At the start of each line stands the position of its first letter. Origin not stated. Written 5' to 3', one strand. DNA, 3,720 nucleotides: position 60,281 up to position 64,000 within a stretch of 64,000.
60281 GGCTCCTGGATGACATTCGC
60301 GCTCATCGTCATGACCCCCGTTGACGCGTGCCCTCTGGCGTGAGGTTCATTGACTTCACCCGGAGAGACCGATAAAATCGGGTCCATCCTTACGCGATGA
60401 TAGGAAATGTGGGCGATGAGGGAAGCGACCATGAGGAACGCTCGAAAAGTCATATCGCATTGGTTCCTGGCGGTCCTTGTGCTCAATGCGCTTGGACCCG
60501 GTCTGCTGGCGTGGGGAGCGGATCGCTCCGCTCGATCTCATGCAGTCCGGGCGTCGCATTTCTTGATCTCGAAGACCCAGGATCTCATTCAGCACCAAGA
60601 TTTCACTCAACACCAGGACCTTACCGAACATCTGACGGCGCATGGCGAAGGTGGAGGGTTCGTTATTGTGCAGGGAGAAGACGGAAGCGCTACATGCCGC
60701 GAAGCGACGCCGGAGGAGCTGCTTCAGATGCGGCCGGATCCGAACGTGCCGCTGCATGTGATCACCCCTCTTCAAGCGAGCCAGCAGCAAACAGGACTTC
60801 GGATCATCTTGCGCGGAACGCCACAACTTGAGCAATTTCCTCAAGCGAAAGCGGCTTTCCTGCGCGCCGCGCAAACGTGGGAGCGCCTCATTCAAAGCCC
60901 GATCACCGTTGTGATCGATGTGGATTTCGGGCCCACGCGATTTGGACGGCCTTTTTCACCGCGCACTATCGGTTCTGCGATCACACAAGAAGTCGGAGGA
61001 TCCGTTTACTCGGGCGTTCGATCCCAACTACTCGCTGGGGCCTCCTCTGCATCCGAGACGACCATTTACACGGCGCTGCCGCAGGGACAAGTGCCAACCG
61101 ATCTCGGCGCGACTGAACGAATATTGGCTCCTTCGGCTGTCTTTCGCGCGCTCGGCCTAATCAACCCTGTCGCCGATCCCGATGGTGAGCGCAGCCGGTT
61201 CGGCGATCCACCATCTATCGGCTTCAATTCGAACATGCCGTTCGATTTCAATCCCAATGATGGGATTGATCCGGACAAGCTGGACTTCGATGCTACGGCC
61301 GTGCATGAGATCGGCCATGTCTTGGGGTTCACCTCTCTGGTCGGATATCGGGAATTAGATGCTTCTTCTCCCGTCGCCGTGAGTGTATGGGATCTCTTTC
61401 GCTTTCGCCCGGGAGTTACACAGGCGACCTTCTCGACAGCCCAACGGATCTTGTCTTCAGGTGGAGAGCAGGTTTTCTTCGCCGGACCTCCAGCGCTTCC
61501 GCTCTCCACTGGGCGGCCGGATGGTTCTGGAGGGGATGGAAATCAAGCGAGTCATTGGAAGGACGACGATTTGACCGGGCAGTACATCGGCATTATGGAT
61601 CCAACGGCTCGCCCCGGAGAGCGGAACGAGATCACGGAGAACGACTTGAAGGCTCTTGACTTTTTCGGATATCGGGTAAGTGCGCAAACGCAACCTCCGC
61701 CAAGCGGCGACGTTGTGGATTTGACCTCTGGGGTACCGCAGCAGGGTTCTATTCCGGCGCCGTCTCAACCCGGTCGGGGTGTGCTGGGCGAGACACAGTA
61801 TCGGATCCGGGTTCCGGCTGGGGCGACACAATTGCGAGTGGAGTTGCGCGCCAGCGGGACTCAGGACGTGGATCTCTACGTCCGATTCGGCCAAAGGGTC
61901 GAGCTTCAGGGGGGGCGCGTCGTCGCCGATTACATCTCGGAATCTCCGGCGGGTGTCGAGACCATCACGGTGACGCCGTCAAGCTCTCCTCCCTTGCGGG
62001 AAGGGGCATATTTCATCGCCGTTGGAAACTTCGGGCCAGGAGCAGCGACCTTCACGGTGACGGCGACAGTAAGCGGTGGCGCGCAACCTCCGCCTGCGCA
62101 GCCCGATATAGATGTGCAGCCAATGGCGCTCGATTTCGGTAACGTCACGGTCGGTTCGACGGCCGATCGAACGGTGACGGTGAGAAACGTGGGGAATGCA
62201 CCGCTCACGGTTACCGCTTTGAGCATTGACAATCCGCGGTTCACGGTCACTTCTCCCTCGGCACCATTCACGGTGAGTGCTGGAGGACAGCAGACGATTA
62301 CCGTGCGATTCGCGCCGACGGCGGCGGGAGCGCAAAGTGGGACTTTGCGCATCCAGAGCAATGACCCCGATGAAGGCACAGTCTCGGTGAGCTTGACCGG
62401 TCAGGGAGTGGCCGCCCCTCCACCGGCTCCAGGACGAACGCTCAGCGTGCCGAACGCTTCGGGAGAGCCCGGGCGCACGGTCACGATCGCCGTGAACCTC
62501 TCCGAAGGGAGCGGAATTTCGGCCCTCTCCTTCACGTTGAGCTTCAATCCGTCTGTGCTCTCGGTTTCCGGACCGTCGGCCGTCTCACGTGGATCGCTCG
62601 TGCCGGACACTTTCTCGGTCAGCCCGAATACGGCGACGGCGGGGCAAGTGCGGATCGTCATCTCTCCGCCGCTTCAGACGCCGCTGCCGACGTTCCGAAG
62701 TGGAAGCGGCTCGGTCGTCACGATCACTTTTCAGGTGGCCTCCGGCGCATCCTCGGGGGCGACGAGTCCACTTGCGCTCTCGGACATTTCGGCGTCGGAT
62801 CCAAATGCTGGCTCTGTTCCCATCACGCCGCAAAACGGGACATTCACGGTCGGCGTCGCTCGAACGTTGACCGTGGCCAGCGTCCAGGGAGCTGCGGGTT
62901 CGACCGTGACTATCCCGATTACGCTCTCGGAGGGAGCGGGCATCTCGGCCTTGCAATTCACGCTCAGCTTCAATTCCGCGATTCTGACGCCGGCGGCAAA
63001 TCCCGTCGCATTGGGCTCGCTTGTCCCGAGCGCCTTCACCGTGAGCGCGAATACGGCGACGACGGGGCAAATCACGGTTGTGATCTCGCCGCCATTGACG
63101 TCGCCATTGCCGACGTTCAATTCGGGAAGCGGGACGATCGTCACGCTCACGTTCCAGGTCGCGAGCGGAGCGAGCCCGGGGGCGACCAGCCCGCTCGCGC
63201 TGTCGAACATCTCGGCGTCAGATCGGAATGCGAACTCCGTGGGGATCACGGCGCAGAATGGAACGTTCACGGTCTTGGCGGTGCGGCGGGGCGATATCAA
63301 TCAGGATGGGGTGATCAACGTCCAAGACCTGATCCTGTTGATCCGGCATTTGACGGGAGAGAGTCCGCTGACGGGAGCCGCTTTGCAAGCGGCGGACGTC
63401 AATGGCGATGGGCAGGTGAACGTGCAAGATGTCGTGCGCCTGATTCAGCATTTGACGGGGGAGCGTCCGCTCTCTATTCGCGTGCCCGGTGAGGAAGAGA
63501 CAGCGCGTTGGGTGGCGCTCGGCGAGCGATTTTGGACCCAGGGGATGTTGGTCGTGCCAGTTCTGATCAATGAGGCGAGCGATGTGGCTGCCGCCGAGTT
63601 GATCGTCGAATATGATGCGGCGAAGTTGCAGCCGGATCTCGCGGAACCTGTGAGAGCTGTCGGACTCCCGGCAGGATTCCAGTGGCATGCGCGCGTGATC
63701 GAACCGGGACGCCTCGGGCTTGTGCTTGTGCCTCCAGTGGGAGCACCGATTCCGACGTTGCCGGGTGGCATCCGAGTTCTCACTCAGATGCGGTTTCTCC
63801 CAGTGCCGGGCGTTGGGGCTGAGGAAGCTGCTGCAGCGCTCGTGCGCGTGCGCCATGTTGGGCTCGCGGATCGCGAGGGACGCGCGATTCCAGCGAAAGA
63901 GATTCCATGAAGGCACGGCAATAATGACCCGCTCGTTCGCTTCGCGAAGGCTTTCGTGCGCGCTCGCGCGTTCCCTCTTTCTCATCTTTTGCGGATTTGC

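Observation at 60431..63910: Self-contained cohesin-dockerin scaffold fused to a secreted HExxH metalloprotease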

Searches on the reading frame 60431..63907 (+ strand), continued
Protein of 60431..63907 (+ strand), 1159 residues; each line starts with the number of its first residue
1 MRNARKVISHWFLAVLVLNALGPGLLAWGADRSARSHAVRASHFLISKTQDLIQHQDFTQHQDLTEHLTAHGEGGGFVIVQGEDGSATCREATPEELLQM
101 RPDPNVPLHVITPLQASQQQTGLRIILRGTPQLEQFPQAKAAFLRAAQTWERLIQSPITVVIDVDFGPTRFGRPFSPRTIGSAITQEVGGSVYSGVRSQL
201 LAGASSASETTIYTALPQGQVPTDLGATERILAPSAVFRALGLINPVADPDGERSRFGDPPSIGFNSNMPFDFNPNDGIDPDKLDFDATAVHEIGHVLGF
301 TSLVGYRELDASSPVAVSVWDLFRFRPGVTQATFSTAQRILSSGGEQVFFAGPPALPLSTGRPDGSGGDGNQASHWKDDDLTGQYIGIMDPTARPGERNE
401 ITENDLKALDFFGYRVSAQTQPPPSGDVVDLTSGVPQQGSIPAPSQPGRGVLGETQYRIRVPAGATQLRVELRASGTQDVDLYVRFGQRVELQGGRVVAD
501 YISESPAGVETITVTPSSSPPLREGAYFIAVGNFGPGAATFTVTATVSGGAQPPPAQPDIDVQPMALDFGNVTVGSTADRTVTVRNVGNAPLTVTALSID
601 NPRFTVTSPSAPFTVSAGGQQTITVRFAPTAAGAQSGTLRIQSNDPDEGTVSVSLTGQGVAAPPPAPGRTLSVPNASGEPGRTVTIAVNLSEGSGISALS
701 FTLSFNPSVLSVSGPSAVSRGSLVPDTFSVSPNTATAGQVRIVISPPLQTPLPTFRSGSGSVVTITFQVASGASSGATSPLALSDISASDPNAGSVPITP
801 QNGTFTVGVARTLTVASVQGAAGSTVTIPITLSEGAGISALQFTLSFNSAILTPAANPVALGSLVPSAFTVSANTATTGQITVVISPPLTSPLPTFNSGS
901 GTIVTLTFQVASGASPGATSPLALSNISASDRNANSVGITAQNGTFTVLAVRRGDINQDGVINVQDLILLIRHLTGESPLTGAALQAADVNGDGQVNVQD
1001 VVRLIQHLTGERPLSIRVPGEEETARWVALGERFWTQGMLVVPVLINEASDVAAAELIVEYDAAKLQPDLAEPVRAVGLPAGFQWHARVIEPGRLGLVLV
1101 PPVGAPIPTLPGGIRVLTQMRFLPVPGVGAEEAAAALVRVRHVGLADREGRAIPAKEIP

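Call 20: find_encoding_contigs(protein=P0008, flank=10000, max_places=3)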
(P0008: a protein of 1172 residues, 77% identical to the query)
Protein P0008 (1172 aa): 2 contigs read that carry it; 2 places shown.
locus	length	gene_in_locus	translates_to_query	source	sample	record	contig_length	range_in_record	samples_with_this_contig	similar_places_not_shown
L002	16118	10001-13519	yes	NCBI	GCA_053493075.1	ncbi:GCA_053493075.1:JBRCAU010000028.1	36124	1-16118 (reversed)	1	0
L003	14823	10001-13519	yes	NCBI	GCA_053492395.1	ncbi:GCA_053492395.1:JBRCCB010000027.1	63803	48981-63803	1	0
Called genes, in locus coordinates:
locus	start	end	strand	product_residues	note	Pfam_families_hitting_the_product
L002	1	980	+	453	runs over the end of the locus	PF05195:AMP_N, PF00557:Peptidase_M24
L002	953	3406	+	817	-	PF00488:MutS_V, PF20297:MSSS, PF01713:Smr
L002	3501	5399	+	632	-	PF01807:Zn_ribbon_DnaG, PF08275:DNAG_N, PF13662:Toprim_4, PF01751:Toprim (weak), PF13155:Toprim_2, PF13362:Toprim_3, PF10410:DnaB_bind (weak)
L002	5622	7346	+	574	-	PF03979:Sigma70_r1_1, PF00140:Sigma70_r1_2, PF04542:Sigma70_r2, PF04539:Sigma70_r3, PF04545:Sigma70_r4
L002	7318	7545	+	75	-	-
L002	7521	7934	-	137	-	-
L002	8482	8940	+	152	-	PF13248:Zn_ribbon_3 (weak), PF19762:DUF6249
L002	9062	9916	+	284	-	-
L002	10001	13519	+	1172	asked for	PF22067:Cep192_D3 (faint), PF07610:DUF1573 (weak), PF12371:TMEM131_like_N, PF15780:ASH, PF22073:Cep192_D4, PF22544:HYDIN_VesB_CFA65-like_Ig, PF00963:Cohesin, PF00404:Dockerin_1, +1 more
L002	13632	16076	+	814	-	PF14870:PSII_BNR (faint), PF15902:Sortilin-Vps10 (faint)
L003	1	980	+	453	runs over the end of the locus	PF05195:AMP_N, PF00557:Peptidase_M24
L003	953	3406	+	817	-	PF00488:MutS_V, PF20297:MSSS, PF01713:Smr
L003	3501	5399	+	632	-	PF01807:Zn_ribbon_DnaG, PF08275:DNAG_N, PF13662:Toprim_4, PF01751:Toprim (weak), PF13155:Toprim_2, PF13362:Toprim_3, PF10410:DnaB_bind (weak)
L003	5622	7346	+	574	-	PF03979:Sigma70_r1_1, PF00140:Sigma70_r1_2, PF04542:Sigma70_r2, PF04539:Sigma70_r3, PF04545:Sigma70_r4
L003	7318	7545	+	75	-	-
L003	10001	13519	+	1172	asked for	PF22067:Cep192_D3 (faint), PF07610:DUF1573 (weak), PF12371:TMEM131_like_N, PF15780:ASH, PF22073:Cep192_D4, PF22544:HYDIN_VesB_CFA65-like_Ig, PF00963:Cohesin, PF00404:Dockerin_1, +1 more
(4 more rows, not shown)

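Call 21: find_encoding_contigs(protein=P0003, flank=10000, max_places=3)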
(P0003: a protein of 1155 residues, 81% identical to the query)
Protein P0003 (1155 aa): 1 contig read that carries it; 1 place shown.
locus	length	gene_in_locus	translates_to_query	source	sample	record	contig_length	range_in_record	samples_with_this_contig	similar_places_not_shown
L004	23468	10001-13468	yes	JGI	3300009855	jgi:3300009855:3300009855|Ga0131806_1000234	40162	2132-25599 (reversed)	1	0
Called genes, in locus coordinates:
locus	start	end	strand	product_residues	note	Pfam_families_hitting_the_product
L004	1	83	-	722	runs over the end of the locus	PF17191:RecG_wedge, PF00270:DEAD, PF04851:ResIII, PF00271:Helicase_C, PF19833:RecG_dom3_C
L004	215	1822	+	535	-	PF13506:Glyco_transf_21, PF00535:Glycos_transf_2, PF13641:Glyco_tranf_2_3, PF13632:Glyco_trans_2_3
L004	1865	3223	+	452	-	PF05195:AMP_N, PF00557:Peptidase_M24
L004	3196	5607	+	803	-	PF05192:MutS_III (weak), PF00488:MutS_V, PF20297:MSSS, PF01713:Smr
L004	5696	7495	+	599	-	PF01807:Zn_ribbon_DnaG, PF08275:DNAG_N, PF01751:Toprim, PF13155:Toprim_2, PF13362:Toprim_3, PF13662:Toprim_4, PF10410:DnaB_bind (weak)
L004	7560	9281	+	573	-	PF03979:Sigma70_r1_1, PF00140:Sigma70_r1_2, PF04542:Sigma70_r2, PF04539:Sigma70_r3, PF04545:Sigma70_r4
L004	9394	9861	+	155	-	PF19762:DUF6249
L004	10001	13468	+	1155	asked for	PF07610:DUF1573 (weak), PF12371:TMEM131_like_N, PF15780:ASH, PF22073:Cep192_D4, PF22544:HYDIN_VesB_CFA65-like_Ig, PF00963:Cohesin, PF00036:EF-hand_1 (faint), PF00404:Dockerin_1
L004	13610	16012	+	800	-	PF15902:Sortilin-Vps10 (faint)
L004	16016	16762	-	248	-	PF01479:S4, PF01728:FtsJ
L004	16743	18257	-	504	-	PF04389:Peptidase_M28, PF01546:Peptidase_M20 (weak)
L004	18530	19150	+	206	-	PF07638:Sigma70_ECF (faint), PF04542:Sigma70_r2, PF08281:Sigma70_r4_2, PF04545:Sigma70_r4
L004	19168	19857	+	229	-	PF13490:zf-HC2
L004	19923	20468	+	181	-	PF13801:Metal_resist, PF07813:LTXXQ (weak)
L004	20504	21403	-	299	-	-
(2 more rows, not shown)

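Call 23: search_protein_families(library=pfam, proteins=[P0013, P0018, P0020, P0023, P0025, P0029, P0113], max_evalue=0.001)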
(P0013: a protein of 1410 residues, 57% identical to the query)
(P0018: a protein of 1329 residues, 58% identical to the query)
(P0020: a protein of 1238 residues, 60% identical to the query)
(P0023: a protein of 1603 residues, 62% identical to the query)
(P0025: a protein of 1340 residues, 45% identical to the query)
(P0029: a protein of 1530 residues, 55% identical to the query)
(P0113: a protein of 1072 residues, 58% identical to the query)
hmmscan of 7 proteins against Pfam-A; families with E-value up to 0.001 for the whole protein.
P0013 (1410 aa): 9 families
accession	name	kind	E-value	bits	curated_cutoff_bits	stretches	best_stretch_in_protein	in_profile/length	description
PF00963.24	Cohesin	-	4.5e-26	92.1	24.1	2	1071-1200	6-135/139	Cohesin domain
PF00404.24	Dockerin_1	-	3.7e-12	46.7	22.9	1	1352-1406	2-56/57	Dockerin type I domain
PF22544.2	HYDIN_VesB_CFA65-like_Ig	-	5.6e-11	43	25.5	1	676-776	1-100/100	HYDIN/CFA65/VesB-like, Ig-like domain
PF15780.11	ASH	-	1e-10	42.1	27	1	682-764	7-93/98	Abnormal spindle-like microcephaly-assoc'd, ASPM-SPD-2-Hydin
PF04151.21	PPC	-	6.7e-10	40.1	25.9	1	578-652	5-68/70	Bacterial pre-peptidase C-terminal domain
PF22073.2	Cep192_D4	-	6e-08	33.3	35.5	1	676-777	2-111/112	Cep192 domain 4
PF12371.14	TMEM131_like_N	-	0.00013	22.5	28.8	1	679-761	2-84/84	Transmembrane protein 131-like N-terminal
PF13202.12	EF-hand_5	-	0.0003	20.6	25.9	0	1383-1399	5-21/25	EF hand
PF00036.39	EF-hand_1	-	0.00088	19.1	25.4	0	1383-1404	6-27/29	EF hand domain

P0018 (1329 aa): 8 families
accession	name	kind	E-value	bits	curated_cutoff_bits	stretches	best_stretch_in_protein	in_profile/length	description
PF00963.24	Cohesin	-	4.4e-24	85.7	24.1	2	987-1119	3-135/139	Cohesin domain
PF00404.24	Dockerin_1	-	9.8e-11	42.1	22.9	1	1271-1325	2-56/57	Dockerin type I domain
PF15780.11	ASH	-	2.8e-10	40.7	27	1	594-675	11-92/98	Abnormal spindle-like microcephaly-assoc'd, ASPM-SPD-2-Hydin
PF22544.2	HYDIN_VesB_CFA65-like_Ig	-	3e-09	37.4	25.5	1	588-687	1-99/100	HYDIN/CFA65/VesB-like, Ig-like domain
PF22073.2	Cep192_D4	-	8.2e-08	32.9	35.5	1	588-689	2-111/112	Cep192 domain 4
PF00036.39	EF-hand_1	-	9.5e-06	25.3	25.4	0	1304-1323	8-27/29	EF hand domain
PF12371.14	TMEM131_like_N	-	3.5e-05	24.4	28.8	1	591-673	2-84/84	Transmembrane protein 131-like N-terminal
PF13202.12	EF-hand_5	-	0.00017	21.3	25.9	0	1305-1319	8-22/25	EF hand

P0020 (1238 aa): 3 families
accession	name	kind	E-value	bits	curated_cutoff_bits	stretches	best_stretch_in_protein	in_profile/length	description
PF04151.21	PPC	-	1.1e-31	109.9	25.9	3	588-660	5-68/70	Bacterial pre-peptidase C-terminal domain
PF00963.24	Cohesin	-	1.4e-11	45.2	24.1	2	1079-1177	17-120/139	Cohesin domain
PF05506.17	PLipase_C_C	-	0.00084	20.7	24.4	0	651-694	9-51/80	Bacterial phospholipase C, C-terminal domain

P0023 (1603 aa): 4 families
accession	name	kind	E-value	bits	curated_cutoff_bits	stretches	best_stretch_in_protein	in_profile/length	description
PF04151.21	PPC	-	4.7e-15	56.7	25.9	2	667-739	5-68/70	Bacterial pre-peptidase C-terminal domain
PF00963.24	Cohesin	-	2.4e-12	47.7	24.1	2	1255-1361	32-138/139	Cohesin domain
PF13004.13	BACON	-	7.1e-07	29.6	25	1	923-974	3-60/61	Putative binding domain, N-terminal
PF19190.6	BACON_2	-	0.0004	20.7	25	1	895-968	2-81/94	Viral BACON domain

P0025 (1340 aa): 2 families
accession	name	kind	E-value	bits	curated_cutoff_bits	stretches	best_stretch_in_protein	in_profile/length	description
PF04151.21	PPC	-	4e-15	56.9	25.9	2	614-686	5-68/70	Bacterial pre-peptidase C-terminal domain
PF00963.24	Cohesin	-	1.4e-10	42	24.1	1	992-1080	32-123/139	Cohesin domain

P0029 (1530 aa): 2 families
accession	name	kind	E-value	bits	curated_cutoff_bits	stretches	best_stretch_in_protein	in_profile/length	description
PF04151.21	PPC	-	3.1e-19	70.1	25.9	2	668-740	5-68/70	Bacterial pre-peptidase C-terminal domain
PF00963.24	Cohesin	-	1.8e-12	48.1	24.1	2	1182-1287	32-137/139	Cohesin domain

P0113 (1072 aa): 6 families
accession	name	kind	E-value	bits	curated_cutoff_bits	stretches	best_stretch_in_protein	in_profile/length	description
PF22544.2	HYDIN_VesB_CFA65-like_Ig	-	7.3e-12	45.8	25.5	1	578-675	1-97/100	HYDIN/CFA65/VesB-like, Ig-like domain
PF15780.11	ASH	-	4.4e-11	43.3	27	1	584-670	11-97/98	Abnormal spindle-like microcephaly-assoc'd, ASPM-SPD-2-Hydin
PF00963.24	Cohesin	-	1.2e-08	35.6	24.1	1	692-821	7-138/139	Cohesin domain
PF22073.2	Cep192_D4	-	1.6e-07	31.9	35.5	1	578-679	2-111/112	Cep192 domain 4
PF12371.14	TMEM131_like_N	-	1.2e-06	29.1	28.8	1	581-659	2-80/84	Transmembrane protein 131-like N-terminal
PF07610.17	DUF1573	-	0.00016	22.1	26.1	1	581-671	2-90/98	Protein of unknown function (DUF1573)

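Call 64: find_encoding_contigs(protein=P0018, flank=3000, max_places=4)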
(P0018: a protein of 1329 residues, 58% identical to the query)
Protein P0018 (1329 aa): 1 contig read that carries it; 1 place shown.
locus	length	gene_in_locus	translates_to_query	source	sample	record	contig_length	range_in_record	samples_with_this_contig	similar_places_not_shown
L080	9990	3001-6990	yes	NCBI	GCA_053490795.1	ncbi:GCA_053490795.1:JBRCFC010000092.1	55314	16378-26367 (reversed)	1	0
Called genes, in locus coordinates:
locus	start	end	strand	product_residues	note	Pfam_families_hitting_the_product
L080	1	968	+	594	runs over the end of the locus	PF03979:Sigma70_r1_1, PF00140:Sigma70_r1_2, PF04542:Sigma70_r2, PF04539:Sigma70_r3, PF04545:Sigma70_r4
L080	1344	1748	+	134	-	PF19762:DUF6249 (weak)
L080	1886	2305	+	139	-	PF19762:DUF6249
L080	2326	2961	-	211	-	-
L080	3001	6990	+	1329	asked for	PF15780:ASH, PF22073:Cep192_D4 (weak), PF22544:HYDIN_VesB_CFA65-like_Ig, PF00963:Cohesin, PF00036:EF-hand_1 (faint), PF00404:Dockerin_1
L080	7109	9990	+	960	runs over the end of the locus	PF07504:FTP, PF01447:Peptidase_M4, PF02868:Peptidase_M4_C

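Call 65: find_encoding_contigs(protein=P0012, flank=3000, max_places=4)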
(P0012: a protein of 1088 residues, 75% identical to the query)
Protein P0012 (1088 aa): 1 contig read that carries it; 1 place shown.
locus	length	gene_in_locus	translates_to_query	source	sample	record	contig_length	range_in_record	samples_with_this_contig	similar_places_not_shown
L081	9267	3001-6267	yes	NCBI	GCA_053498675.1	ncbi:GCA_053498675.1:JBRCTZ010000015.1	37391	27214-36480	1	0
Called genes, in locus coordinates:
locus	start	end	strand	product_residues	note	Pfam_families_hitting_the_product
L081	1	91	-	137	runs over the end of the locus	PF13650:Asp_protease_2 (weak), PF13975:gag-asp_proteas (weak)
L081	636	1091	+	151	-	PF13248:Zn_ribbon_3 (weak), PF19762:DUF6249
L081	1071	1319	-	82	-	-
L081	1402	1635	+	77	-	PF10049:DUF2283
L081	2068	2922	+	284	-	-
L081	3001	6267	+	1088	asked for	PF07610:DUF1573 (weak), PF12371:TMEM131_like_N, PF15780:ASH, PF22067:Cep192_D3 (weak), PF22073:Cep192_D4, PF22544:HYDIN_VesB_CFA65-like_Ig, PF00963:Cohesin, PF00404:Dockerin_1, +1 more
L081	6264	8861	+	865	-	PF15902:Sortilin-Vps10 (faint), PF14870:PSII_BNR (faint)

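Call 66: find_encoding_contigs(protein=P0113, flank=3000, max_places=4)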
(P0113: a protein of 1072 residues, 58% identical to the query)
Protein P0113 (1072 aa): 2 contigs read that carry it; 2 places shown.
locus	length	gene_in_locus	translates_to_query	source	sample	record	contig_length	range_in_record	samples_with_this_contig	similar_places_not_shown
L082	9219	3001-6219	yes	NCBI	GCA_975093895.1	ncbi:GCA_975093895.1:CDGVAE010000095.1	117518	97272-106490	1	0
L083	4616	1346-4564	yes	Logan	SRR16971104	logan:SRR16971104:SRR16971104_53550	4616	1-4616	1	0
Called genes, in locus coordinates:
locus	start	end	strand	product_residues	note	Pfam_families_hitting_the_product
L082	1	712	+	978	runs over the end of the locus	PF00069:Pkinase, PF07714:PK_Tyr_Ser-Thr, PF01636:APH (weak), PF26549:Tricorn_N, PF26550:Tricorn_2nd, PF07676:PD40, PF26549:Tricorn_N, PF07676:PD40 (weak), +1 more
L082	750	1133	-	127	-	PF03412:Peptidase_C39, PF13529:Peptidase_C39_2 (faint)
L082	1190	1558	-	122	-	-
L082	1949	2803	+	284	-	PF08450:SGL (faint), PF24684:Vgb_lyase (faint), PF25021:TEN_NHL (faint), PF01436:NHL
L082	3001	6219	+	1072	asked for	PF00963:Cohesin (faint), PF12371:TMEM131_like_N (weak), PF15780:ASH, PF22073:Cep192_D4 (weak), PF22544:HYDIN_VesB_CFA65-like_Ig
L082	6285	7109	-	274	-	-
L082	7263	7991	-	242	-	PF01618:MotA_ExbB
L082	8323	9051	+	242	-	PF08032:SpoU_sub_bind, PF00588:SpoU_methylase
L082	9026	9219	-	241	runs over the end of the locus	PF24481:CT398_CC, PF02591:Zn_ribbon_9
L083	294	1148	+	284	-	PF08450:SGL (faint), PF24684:Vgb_lyase (faint), PF25021:TEN_NHL (faint), PF01436:NHL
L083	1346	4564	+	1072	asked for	PF00963:Cohesin (faint), PF12371:TMEM131_like_N (weak), PF15780:ASH, PF22073:Cep192_D4 (weak), PF22544:HYDIN_VesB_CFA65-like_Ig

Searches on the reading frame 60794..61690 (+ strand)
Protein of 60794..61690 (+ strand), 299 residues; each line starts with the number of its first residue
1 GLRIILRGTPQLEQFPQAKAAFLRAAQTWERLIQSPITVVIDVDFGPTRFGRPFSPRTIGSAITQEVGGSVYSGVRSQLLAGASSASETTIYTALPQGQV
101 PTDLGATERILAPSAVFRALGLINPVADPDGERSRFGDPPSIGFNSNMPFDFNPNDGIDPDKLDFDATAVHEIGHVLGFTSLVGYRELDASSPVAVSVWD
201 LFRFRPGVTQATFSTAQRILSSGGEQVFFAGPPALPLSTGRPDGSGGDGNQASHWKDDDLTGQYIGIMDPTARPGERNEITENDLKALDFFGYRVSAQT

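Call 7: search_protein_families(library=pfam, proteins=[window:60794-61690:+], max_evalue=10)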
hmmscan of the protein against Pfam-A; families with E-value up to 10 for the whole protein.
seq(299 aa): 1 family
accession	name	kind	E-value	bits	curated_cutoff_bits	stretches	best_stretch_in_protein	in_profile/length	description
PF00413.30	Peptidase_M10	-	0.028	14.7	24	1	159-179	99-122/159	Matrixin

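Call 26: search_solved_structures(query=window:60794-61690:+, max_evalue=10)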
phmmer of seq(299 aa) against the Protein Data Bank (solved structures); distinct sequences matched with E-value up to 10: 4.
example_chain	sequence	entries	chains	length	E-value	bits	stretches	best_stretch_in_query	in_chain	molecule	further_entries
2xs4_A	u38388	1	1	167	0.11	15.3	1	136-180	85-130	KARILYSIN PROTEASE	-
8b2q_A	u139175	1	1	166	0.11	15.3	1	136-180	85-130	Karilysin long form Kly38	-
2xs3_A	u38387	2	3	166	0.11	15.2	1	136-180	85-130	KARILYSIN PROTEASE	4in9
4r3v_A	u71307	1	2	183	0.85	12.3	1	136-180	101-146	Karilysin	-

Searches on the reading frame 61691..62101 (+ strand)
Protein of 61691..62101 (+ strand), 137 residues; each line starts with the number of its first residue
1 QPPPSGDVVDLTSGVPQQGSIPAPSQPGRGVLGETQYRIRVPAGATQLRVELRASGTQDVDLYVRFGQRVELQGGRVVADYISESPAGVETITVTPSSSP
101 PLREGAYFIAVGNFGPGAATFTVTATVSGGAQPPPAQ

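Call 7: search_protein_families(library=pfam, proteins=[window:61691-62101:+], max_evalue=10)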
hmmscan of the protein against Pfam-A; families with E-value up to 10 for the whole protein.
seq(137 aa): 1 family
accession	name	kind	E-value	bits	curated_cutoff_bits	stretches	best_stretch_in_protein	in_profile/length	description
PF04151.21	PPC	-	3.7e-05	25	25.9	1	37-111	5-68/70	Bacterial pre-peptidase C-terminal domain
